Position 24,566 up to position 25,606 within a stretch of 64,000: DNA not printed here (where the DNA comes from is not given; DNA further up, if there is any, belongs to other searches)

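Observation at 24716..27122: ATGA-coupled operon: ACMSD-like amidohydrolase, DUF6884-like protein and Fe-S HhH-GPD glycosylase-like protein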

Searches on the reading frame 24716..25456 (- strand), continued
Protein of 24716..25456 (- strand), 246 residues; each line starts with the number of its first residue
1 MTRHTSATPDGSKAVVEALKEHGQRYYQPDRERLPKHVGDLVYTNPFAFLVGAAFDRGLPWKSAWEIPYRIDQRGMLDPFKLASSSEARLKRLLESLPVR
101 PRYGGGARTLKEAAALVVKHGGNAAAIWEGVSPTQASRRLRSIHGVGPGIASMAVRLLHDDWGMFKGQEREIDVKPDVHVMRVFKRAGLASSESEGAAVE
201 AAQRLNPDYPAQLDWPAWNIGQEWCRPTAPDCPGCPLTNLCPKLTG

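Call 97: search_protein_families(library=pfam, proteins=[P0351, P0377, P0407, P0361, P0342, P0279, P0271, P0406, P0298, P0400], max_evalue=0.001)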
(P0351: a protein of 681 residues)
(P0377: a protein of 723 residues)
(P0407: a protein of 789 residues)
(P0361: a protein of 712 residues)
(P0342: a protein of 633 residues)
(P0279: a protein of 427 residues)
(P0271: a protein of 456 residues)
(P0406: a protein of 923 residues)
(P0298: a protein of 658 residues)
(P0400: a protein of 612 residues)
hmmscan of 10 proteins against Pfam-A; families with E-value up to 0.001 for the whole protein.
P0351 (681 aa): 2 families
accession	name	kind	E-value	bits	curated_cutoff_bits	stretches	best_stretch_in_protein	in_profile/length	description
PF21818.3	DUF6884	-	2.5e-43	147.9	30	1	3-137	1-134/135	Family of unknown function (DUF6884)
PF24698.1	DUF7662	-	1.3e-12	47.8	26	1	155-230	1-71/72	Domain of unknown function (DUF7662)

P0377 (723 aa): 2 families
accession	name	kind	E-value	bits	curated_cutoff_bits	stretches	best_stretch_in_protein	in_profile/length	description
PF21818.3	DUF6884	-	4.7e-45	153.5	30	1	126-259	1-134/135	Family of unknown function (DUF6884)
PF24698.1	DUF7662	-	2.1e-12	47.1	26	1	8-76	3-68/72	Domain of unknown function (DUF7662)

P0407 (789 aa): 2 families
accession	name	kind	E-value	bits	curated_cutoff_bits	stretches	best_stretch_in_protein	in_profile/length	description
PF21818.3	DUF6884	-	7.1e-40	136.7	30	1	201-333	2-133/135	Family of unknown function (DUF6884)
PF18731.6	HEPN_Swt1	-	1.4e-16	61.3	27.5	1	14-127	9-115/115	Swt1-like HEPN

P0361 (712 aa): 1 family
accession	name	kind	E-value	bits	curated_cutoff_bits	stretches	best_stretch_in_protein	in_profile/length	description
PF21818.3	DUF6884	-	6.4e-41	140.1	30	1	116-249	2-134/135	Family of unknown function (DUF6884)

P0342 (633 aa): 2 families
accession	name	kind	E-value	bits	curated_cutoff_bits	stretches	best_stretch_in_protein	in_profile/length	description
PF21818.3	DUF6884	-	1.4e-44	151.9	30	1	228-359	2-133/135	Family of unknown function (DUF6884)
PF24698.1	DUF7662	-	6.6e-15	55.1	26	1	23-93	1-69/72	Domain of unknown function (DUF7662)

P0279 (427 aa): 0 families

P0271 (456 aa): 1 family
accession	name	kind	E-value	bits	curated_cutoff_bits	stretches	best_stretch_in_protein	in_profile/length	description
PF01548.23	DEDD_Tnp_IS110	-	1.5e-20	74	29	1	8-154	1-153/155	Transposase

P0406 (923 aa): 4 families
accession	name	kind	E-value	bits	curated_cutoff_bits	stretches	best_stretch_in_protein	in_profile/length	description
PF12102.13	MrcB_N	-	4.5e-27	95.3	25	1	260-437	1-179/183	MrcB-like, N-terminal domain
PF07728.20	AAA_5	-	1.3e-08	35.3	22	1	618-743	2-125/139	AAA domain (dynein-related subfamily)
PF20720.3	nSTAND3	-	4.7e-05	23.6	27.2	1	599-653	1-53/155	Novel STAND NTPase 3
PF13401.12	AAA_22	-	0.00012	22.8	27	0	615-698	5-94/130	AAA domain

P0298 (658 aa): 1 family
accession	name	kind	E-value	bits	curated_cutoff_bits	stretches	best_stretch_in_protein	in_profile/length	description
PF21818.3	DUF6884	-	9.2e-06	26.3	30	1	450-512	9-69/135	Family of unknown function (DUF6884)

P0400 (612 aa): 4 families
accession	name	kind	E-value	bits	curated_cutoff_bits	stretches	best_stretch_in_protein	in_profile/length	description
PF14267.11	DUF4357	-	3.6e-11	43.3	38.4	1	294-335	13-54/54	Domain of unknown function (DUF4357)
PF01381.28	HTH_3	-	1.3e-08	35.2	23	1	16-67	4-55/55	Helix-turn-helix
PF12844.13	HTH_19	-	1.3e-06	28.7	30.2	1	13-70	4-61/64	Helix-turn-helix domain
PF13443.12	HTH_26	-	6.4e-06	26.8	22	1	12-69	1-59/63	Cro/C1-type HTH DNA-binding domain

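Call 102: search_dna_similar(query=window:24716-25456:-, collection=plasmids, mode=protein, max_evalue=0.00001, max_rows=15)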
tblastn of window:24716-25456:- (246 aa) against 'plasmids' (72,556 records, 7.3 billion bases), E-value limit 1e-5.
No match.

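Call 106: search_protein_families(library=pfam, proteins=[L171:5361-5990:+, L171:3881-4849:+], max_evalue=0.001)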
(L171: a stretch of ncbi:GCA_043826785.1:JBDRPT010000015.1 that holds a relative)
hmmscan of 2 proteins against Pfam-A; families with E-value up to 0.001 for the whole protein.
L171:5361-5990:+ (209 aa): 0 families

L171:3881-4849:+ (322 aa): 0 families

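Call 111: search_protein_families(library=pfam, proteins=[L180:4000-4680:-, L180:3200-4003:-, L180:2820-3203:-, L005:3281-5074:-, P0269, P0330, P0313], max_evalue=0.001)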
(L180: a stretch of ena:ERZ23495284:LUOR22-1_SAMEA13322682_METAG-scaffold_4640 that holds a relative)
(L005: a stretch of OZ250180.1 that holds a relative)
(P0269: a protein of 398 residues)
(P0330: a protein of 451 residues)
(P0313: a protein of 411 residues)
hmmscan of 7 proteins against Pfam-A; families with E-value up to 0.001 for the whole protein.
L180:4000-4680:- (226 aa): 0 families

L180:3200-4003:- (267 aa): 0 families

L180:2820-3203:- (127 aa): 0 families

L005:3281-5074:- (597 aa): 2 families
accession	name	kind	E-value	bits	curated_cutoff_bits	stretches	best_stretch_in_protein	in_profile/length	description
PF03235.19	GmrSD_N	-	1.2e-35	123.9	33.2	1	11-231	4-198/199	GmrSD restriction endonuclease, N-terminal domain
PF07510.16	GmrSD_C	-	1.4e-20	74.1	23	1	441-586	2-134/138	GmrSD restriction endonucleases, C-terminal domain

P0269 (398 aa): 0 families

P0330 (451 aa): 0 families

P0313 (411 aa): 1 family
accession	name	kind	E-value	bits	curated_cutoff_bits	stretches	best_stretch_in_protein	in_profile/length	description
PF00730.31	HhH-GPD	-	0.00075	20.2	26.2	0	58-203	9-99/108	HhH-GPD superfamily base excision DNA repair protein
